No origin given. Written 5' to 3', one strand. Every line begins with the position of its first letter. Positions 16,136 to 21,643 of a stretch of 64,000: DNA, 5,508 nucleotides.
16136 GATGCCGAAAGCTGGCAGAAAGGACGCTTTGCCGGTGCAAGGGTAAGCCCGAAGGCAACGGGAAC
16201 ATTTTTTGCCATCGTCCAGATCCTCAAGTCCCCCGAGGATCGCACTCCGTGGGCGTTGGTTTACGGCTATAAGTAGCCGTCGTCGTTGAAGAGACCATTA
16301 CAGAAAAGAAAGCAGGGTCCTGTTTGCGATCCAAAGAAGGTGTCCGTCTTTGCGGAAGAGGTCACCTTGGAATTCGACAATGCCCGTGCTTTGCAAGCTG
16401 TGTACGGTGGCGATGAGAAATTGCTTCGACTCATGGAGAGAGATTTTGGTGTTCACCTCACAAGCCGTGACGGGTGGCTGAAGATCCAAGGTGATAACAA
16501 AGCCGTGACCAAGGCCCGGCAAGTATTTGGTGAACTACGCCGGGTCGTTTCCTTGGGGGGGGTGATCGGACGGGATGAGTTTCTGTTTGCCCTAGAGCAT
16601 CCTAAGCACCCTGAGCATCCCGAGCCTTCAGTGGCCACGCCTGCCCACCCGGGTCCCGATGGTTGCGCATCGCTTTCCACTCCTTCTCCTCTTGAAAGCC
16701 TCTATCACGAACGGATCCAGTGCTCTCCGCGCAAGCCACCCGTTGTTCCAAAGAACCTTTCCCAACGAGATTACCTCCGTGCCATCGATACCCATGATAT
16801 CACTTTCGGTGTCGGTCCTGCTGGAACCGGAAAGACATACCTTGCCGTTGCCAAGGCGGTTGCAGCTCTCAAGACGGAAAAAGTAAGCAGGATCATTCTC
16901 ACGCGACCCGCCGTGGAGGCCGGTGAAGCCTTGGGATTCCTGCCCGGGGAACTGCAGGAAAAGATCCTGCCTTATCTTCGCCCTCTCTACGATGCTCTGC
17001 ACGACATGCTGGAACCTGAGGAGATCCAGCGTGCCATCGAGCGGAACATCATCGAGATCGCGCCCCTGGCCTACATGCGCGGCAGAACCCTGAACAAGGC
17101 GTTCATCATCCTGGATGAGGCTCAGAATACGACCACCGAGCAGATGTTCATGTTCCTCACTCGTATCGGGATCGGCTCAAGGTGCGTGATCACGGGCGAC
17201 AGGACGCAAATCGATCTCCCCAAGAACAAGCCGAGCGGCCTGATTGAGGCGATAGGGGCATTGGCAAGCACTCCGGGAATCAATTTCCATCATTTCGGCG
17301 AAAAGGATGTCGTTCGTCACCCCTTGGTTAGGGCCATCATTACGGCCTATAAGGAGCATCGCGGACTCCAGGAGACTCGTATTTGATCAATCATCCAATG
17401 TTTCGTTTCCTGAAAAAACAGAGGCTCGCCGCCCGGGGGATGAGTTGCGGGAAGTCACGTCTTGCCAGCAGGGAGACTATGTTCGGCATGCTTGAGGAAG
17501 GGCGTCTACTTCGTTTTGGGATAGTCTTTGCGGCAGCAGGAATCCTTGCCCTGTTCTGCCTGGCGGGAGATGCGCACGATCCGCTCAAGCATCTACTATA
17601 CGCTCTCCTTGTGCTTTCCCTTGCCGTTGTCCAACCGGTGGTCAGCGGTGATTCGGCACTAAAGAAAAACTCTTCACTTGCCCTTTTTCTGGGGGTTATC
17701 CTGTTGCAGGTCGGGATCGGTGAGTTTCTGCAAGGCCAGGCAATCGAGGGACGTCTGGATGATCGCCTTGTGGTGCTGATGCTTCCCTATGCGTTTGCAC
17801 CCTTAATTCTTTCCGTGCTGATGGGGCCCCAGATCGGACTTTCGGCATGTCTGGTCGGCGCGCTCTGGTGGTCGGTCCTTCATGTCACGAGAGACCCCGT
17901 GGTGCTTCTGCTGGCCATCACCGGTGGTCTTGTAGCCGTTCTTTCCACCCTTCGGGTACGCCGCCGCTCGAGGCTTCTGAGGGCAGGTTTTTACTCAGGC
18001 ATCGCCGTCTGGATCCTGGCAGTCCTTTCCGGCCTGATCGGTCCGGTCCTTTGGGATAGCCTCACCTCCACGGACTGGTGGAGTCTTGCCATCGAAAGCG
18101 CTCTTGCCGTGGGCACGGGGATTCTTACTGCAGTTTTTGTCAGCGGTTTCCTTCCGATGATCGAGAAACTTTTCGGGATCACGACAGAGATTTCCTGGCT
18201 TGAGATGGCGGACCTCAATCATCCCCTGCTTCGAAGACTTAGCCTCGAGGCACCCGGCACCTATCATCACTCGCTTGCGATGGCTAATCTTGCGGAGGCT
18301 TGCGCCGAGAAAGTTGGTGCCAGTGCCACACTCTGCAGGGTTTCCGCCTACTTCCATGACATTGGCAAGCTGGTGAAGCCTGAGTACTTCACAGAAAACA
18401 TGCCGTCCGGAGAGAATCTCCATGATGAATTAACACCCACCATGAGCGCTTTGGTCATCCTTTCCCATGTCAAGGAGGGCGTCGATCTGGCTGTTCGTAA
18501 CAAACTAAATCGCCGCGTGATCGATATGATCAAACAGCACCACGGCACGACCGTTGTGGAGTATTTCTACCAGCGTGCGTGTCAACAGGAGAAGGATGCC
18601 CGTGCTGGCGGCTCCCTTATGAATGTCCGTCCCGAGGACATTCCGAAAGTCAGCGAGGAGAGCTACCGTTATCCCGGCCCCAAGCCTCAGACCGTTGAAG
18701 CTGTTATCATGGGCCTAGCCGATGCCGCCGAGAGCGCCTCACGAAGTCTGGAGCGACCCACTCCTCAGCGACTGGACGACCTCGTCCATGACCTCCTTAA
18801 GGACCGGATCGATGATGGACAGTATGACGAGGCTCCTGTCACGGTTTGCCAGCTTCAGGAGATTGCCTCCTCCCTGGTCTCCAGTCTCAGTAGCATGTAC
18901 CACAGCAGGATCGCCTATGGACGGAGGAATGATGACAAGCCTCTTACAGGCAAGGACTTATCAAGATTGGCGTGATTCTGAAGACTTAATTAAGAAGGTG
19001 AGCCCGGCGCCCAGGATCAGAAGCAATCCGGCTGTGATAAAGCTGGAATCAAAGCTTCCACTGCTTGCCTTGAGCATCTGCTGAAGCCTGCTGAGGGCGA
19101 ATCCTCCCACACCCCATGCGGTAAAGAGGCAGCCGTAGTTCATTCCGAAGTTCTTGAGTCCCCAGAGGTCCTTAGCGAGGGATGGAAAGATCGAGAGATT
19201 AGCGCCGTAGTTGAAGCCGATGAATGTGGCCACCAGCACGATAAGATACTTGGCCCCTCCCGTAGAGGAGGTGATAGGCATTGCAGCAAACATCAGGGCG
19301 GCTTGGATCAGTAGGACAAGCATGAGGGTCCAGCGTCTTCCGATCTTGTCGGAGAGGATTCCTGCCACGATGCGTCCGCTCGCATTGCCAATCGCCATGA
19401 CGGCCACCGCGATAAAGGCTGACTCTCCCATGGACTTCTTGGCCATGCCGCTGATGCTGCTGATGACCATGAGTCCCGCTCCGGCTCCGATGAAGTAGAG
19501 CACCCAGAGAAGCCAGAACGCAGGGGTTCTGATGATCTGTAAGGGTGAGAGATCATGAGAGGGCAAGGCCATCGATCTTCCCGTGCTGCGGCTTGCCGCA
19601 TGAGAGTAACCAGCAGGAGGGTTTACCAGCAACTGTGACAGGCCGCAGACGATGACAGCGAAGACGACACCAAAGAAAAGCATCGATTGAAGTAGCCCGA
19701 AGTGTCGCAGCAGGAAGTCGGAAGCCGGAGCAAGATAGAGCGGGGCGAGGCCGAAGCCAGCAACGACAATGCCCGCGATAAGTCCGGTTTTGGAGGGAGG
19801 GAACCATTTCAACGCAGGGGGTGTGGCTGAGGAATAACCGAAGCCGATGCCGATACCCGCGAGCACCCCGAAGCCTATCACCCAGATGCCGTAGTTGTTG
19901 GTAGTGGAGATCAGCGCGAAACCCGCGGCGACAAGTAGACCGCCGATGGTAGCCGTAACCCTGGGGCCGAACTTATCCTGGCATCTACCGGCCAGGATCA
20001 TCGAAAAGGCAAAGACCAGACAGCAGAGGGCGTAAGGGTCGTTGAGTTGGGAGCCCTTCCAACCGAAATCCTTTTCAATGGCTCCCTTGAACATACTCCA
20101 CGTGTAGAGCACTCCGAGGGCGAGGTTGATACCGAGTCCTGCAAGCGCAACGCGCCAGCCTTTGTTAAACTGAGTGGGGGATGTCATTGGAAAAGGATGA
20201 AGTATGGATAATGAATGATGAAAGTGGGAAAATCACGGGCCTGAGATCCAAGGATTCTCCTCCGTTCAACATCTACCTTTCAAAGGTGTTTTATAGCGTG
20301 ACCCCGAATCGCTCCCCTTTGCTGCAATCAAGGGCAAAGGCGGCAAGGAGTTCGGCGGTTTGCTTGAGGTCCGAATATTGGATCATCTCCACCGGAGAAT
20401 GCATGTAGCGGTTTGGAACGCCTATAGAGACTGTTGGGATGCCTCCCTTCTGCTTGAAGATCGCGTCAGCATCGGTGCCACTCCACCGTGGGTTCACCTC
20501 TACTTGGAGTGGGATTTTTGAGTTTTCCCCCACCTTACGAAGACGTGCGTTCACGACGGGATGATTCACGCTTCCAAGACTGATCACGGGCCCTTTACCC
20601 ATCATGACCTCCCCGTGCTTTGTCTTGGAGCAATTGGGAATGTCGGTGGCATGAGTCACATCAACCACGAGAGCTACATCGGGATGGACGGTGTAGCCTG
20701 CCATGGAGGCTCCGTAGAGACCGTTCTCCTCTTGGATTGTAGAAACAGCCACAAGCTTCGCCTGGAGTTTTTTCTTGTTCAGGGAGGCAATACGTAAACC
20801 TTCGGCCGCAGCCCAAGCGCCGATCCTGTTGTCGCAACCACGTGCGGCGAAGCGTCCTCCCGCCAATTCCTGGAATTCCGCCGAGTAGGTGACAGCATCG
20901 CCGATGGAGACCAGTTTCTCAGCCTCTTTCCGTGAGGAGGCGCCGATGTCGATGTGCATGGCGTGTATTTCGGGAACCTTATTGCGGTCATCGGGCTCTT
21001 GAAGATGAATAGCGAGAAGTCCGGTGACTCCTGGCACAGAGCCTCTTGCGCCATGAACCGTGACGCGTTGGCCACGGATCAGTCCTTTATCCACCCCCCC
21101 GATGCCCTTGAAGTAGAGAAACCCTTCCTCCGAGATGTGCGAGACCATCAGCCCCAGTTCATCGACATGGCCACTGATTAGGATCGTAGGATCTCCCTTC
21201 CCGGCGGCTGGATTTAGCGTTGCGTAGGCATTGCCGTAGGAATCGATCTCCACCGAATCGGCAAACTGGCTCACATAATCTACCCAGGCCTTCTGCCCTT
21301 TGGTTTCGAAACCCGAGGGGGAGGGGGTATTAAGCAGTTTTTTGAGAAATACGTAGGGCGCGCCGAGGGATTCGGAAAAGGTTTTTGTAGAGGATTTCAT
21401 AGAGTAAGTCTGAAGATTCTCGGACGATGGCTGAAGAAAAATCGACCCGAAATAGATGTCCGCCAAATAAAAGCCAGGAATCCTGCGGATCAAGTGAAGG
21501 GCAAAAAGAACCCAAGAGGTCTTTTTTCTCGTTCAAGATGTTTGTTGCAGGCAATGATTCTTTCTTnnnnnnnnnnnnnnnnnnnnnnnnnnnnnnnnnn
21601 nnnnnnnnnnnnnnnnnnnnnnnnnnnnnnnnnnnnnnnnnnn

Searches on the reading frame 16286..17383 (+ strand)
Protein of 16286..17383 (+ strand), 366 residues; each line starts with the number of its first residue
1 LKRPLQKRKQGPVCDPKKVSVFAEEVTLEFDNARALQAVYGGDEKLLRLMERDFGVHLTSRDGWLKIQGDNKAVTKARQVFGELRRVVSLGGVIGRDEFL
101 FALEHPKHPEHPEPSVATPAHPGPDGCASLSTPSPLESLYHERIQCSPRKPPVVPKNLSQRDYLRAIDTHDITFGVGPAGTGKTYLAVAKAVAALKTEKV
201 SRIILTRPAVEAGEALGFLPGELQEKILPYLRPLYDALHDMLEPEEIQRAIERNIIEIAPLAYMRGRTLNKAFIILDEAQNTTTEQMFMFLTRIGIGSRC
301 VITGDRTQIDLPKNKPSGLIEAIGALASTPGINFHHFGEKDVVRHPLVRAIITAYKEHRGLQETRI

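Call 53: search_protein_families(library=pfam, proteins=[window:16286-17383:+], max_evalue=0.00001)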
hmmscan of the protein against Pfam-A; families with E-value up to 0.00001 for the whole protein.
window:16286-17383:+ (366 aa): 3 families
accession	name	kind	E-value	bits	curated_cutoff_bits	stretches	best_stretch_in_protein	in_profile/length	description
PF02562.22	PhoH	-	6e-92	307.2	27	1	153-356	2-205/205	PhoH-like protein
PF13604.12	AAA_30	-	6.7e-08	32.9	27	1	159-309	5-128/191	AAA domain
PF13245.12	AAA_19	-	7.7e-07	29.8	25.1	1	169-309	10-129/134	AAA domain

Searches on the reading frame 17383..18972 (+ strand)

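Call 53: search_protein_families(library=pfam, proteins=[window:17383-18972:+], max_evalue=0.00001)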
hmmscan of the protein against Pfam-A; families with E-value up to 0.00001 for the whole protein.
window:17383-18972:+ (530 aa): 2 families
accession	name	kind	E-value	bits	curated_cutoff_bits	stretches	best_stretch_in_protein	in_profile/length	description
PF07698.17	7TM-7TMR_HD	-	6.3e-23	82.1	29.4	1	75-268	13-190/190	7TM receptor with intracellular HD hydrolase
PF01966.28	HD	-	4.8e-17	62.8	22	1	293-449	1-113/116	HD domain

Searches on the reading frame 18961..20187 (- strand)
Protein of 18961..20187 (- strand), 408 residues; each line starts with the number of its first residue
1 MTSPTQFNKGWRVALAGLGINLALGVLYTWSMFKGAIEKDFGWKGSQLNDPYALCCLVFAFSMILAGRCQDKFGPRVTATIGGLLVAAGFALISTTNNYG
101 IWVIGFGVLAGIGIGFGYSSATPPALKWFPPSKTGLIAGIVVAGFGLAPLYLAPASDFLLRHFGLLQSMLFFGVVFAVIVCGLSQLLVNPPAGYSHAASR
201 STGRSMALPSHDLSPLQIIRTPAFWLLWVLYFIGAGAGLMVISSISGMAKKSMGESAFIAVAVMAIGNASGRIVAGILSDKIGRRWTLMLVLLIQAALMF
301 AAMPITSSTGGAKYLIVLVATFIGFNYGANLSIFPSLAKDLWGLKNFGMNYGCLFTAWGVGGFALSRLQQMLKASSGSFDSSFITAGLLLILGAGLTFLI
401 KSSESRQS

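Call 53: search_protein_families(library=pfam, proteins=[window:18961-20187:-], max_evalue=0.00001)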
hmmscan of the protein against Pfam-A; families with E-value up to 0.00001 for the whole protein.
window:18961-20187:- (408 aa): 1 family
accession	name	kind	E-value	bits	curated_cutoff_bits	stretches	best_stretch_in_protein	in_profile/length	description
PF07690.21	MFS_1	-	1.6e-32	113.3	33.4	1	25-364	11-345/347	Major Facilitator Superfamily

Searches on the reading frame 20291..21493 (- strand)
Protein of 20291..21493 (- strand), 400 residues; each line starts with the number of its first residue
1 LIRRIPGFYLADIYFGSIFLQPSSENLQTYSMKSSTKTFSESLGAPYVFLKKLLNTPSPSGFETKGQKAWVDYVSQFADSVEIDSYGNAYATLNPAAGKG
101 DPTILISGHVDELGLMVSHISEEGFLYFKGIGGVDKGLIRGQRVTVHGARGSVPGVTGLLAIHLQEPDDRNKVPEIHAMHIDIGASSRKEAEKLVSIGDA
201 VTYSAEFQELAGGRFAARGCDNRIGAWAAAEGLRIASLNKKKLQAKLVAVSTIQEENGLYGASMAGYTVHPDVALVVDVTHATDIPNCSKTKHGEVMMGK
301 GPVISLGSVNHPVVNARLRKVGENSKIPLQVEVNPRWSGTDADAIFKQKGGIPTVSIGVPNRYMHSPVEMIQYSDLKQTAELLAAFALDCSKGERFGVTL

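Call 53: search_protein_families(library=pfam, proteins=[window:20291-21493:-], max_evalue=0.00001)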
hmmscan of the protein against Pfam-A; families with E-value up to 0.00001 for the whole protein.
window:20291-21493:- (400 aa): 3 families
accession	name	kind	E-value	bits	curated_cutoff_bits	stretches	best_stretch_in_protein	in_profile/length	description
PF05343.19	Peptidase_M42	-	1.2e-82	277.7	23.2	1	88-382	2-292/292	M42 glutamyl aminopeptidase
PF02127.20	Peptidase_M18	-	9e-10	38.4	24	1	275-386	313-431/432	Aminopeptidase I zinc metalloprotease (M18)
PF01546.33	Peptidase_M20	-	3.6e-06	27.5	24.6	1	210-388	22-205/206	Peptidase family M20/M25/M40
